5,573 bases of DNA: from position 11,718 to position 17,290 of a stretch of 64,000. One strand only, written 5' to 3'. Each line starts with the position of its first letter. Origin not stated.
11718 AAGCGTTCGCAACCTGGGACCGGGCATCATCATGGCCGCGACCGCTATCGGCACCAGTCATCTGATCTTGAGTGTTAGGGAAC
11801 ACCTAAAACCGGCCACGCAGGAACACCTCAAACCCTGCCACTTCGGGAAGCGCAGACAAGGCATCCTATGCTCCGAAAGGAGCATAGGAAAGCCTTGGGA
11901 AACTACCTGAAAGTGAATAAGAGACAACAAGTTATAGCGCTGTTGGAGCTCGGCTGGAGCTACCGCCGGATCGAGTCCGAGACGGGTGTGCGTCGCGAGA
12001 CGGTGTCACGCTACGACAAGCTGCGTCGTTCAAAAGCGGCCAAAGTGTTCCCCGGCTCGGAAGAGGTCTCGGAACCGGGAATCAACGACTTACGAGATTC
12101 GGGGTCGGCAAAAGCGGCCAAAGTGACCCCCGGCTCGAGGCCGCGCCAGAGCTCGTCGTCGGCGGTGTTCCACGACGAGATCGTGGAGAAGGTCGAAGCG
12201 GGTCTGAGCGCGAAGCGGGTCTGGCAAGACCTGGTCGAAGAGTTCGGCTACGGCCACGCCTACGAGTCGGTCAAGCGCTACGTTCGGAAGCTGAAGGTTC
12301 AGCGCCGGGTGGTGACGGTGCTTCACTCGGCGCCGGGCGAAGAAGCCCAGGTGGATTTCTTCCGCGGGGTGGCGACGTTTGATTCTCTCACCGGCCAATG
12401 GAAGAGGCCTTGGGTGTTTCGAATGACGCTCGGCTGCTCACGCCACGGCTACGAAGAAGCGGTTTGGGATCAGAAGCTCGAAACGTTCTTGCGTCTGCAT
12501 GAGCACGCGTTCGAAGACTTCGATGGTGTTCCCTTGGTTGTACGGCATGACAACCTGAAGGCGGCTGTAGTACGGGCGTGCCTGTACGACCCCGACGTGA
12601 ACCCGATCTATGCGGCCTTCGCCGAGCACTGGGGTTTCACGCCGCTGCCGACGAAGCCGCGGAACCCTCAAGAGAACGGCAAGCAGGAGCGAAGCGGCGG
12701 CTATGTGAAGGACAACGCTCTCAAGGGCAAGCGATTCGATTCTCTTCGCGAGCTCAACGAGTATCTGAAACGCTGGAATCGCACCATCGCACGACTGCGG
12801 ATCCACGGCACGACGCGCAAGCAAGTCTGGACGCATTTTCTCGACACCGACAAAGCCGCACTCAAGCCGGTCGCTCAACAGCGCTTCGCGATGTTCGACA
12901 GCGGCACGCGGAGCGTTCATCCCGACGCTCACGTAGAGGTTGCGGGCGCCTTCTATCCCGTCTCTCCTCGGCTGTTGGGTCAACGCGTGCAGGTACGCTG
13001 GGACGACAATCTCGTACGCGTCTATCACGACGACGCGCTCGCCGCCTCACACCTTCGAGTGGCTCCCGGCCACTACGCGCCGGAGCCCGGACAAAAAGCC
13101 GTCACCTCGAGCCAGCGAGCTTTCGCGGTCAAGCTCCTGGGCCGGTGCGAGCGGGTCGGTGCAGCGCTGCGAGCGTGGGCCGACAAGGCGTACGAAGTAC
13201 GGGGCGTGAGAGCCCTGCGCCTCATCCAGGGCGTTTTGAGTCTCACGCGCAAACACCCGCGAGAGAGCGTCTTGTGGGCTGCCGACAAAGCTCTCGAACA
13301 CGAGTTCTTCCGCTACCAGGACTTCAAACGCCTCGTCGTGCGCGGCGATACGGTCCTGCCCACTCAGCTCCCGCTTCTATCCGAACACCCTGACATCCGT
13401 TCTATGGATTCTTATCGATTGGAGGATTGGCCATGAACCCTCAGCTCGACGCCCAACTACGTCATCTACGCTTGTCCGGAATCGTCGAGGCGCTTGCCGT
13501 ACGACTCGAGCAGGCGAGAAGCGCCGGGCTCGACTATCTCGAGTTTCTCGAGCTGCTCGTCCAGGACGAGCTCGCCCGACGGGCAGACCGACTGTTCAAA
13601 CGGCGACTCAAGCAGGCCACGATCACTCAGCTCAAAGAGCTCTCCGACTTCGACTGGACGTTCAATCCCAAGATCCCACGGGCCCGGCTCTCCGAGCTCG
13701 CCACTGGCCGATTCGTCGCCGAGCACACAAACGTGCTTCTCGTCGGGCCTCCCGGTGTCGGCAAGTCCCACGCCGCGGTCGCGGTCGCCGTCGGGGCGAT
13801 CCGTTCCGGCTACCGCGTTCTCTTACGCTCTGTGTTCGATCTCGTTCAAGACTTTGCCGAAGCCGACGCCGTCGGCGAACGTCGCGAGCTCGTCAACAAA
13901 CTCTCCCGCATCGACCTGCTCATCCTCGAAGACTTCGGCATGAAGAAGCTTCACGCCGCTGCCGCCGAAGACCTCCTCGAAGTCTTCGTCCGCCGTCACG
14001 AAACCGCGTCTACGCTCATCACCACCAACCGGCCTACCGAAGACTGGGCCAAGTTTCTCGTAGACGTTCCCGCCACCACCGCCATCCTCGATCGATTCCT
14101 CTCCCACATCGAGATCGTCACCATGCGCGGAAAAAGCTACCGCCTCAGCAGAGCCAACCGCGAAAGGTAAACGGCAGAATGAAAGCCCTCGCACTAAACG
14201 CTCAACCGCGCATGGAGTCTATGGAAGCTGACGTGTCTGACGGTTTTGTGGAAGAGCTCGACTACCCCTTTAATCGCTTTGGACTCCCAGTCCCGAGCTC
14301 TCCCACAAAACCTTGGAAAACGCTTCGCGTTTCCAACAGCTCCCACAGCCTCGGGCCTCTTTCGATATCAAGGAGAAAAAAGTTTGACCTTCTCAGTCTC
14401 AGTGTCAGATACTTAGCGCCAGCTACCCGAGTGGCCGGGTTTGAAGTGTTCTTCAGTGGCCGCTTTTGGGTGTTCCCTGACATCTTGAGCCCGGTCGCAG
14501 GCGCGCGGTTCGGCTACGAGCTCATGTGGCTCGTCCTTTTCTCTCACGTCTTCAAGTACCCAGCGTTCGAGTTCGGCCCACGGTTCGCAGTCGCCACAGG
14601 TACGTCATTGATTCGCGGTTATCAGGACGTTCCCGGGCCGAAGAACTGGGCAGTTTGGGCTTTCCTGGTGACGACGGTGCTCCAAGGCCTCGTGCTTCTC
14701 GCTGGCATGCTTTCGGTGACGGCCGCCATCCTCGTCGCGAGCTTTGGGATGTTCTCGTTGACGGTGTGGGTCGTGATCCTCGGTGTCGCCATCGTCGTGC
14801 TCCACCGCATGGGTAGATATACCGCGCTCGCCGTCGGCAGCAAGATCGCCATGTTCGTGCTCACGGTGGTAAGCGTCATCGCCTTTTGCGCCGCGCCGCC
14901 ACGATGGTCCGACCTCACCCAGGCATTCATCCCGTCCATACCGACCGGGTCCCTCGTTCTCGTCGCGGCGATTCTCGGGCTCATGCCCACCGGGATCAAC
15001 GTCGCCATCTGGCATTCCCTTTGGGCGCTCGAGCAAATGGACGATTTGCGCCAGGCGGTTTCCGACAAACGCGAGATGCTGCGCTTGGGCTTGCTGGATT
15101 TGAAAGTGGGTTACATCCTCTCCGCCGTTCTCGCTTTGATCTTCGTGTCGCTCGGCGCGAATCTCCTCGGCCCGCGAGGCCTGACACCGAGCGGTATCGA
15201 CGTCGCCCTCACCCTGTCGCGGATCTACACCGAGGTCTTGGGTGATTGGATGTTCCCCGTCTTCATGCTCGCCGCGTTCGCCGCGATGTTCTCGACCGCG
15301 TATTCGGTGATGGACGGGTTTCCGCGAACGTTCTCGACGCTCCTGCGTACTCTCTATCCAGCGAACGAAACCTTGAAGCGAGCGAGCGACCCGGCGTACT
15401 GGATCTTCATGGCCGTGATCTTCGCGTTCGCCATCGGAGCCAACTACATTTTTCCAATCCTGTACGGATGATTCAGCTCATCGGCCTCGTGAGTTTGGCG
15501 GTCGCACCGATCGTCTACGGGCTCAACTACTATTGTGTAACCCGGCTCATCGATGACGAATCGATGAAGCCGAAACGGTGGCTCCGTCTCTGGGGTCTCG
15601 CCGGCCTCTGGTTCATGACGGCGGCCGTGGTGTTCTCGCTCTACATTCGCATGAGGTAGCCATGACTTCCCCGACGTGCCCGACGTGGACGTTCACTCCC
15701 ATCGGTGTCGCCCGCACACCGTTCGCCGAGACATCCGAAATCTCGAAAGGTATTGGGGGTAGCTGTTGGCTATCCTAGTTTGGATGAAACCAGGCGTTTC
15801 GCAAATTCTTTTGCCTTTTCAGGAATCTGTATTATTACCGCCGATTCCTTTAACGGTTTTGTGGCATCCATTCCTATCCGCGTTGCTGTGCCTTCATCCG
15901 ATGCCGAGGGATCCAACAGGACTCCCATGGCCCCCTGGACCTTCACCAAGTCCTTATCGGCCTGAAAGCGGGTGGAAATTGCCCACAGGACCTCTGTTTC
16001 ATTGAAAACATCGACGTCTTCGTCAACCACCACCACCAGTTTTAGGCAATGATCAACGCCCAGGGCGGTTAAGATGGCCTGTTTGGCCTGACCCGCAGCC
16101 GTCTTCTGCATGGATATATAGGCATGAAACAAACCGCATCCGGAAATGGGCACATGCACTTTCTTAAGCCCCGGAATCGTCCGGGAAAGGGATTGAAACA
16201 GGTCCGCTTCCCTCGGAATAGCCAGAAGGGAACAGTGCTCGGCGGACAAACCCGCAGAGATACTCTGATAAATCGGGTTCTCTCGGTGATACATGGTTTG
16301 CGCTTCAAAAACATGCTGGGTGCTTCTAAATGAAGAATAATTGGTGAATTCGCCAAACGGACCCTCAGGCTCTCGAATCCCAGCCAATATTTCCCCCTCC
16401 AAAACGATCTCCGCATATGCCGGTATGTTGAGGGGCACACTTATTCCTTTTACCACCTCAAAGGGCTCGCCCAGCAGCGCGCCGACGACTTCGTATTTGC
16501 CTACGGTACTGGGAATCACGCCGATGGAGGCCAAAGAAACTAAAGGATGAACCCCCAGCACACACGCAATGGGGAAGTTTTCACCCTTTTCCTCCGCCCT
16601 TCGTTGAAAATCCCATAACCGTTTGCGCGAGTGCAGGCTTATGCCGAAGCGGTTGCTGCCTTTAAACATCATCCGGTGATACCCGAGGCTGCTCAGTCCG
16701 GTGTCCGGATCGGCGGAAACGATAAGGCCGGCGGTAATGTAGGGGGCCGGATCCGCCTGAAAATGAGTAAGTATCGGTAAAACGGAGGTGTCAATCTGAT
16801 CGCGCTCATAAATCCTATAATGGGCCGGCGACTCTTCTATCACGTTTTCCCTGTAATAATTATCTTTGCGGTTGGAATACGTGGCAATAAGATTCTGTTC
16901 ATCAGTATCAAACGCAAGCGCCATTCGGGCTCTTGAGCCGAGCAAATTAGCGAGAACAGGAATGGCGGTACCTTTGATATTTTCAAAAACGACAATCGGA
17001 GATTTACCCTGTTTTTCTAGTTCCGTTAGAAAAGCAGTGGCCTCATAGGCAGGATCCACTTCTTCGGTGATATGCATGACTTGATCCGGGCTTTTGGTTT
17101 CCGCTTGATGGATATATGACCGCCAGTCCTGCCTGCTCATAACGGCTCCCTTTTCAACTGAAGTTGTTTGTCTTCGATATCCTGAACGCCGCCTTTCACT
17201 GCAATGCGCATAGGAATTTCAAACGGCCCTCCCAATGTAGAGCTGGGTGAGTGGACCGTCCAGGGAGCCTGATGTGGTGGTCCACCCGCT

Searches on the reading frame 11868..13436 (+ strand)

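Call 91: search_protein_families(library=pfam, proteins=[window:11868-13436:+], max_evalue=0.0001)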
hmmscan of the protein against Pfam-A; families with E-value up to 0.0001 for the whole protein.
window:11868-13436:+ (522 aa): 3 families
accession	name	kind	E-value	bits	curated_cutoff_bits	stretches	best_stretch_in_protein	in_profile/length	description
PF22483.2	Mu-transpos_C_2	-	1.7e-13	50.5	27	1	337-398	3-64/73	Mu transposase, C-terminal domain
PF00665.32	rve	-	2.1e-09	38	32.6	1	155-267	3-102/102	Integrase core domain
PF13683.12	rve_3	-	3.2e-06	27.2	26.5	1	260-306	6-52/67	Integrase core domain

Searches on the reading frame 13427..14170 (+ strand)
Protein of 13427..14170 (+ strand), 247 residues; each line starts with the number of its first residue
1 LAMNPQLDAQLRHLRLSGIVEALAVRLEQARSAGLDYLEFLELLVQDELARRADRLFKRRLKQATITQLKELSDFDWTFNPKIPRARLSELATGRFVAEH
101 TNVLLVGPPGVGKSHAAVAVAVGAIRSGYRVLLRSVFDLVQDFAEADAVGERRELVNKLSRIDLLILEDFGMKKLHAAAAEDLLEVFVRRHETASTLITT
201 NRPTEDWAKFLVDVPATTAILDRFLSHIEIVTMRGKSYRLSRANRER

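Call 91: search_protein_families(library=pfam, proteins=[window:13427-14170:+], max_evalue=0.0001)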
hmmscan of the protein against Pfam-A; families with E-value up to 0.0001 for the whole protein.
window:13427-14170:+ (247 aa): 2 families
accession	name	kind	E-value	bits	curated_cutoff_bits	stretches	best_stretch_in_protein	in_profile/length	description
PF01695.23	IstB_IS21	-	7.2e-62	209.4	24.1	1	10-242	2-234/238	IstB-like ATP binding protein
PF20720.3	nSTAND3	-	9.6e-05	22.6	27.2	0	97-147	14-58/155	Novel STAND NTPase 3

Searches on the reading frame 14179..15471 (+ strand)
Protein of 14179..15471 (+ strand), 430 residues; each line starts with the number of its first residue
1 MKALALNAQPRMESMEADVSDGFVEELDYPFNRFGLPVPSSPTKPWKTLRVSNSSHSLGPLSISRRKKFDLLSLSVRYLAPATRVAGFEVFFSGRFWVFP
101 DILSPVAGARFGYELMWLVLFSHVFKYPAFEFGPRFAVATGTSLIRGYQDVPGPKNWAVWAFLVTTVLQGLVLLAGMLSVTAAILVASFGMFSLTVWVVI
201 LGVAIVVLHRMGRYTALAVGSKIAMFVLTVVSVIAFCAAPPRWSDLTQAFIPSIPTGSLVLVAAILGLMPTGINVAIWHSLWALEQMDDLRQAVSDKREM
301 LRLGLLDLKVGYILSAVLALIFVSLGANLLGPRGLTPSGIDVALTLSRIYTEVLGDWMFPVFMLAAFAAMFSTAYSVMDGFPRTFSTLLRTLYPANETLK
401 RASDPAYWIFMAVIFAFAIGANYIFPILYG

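Call 91: search_protein_families(library=pfam, proteins=[window:14179-15471:+], max_evalue=0.0001)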
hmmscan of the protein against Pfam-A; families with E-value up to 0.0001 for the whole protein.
window:14179-15471:+ (430 aa): 1 family
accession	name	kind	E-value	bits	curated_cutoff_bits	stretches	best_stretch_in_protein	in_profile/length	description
PF01566.24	Nramp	-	1.3e-21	77.5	29.8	1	107-419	7-313/357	Natural resistance-associated macrophage protein-like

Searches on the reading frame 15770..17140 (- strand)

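Call 91: search_protein_families(library=pfam, proteins=[window:15770-17140:-], max_evalue=0.0001)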
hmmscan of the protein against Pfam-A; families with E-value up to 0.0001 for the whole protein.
window:15770-17140:- (456 aa): 3 families
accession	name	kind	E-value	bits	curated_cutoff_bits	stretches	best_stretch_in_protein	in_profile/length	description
PF01977.22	UbiD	-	3.4e-57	193.4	23.3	1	105-297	9-204/206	3-octaprenyl-4-hydroxybenzoate carboxy-lyase Rift-related domain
PF20696.2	UbiD_C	-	3.4e-32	111.6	24.2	1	304-426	2-127/127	3-octaprenyl-4-hydroxybenzoate carboxy-lyase C-terminal domain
PF20695.2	UbiD_N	-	2.3e-19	69.7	24.3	1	16-89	5-75/78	3-octaprenyl-4-hydroxybenzoate carboxy-lyase N-terminal domain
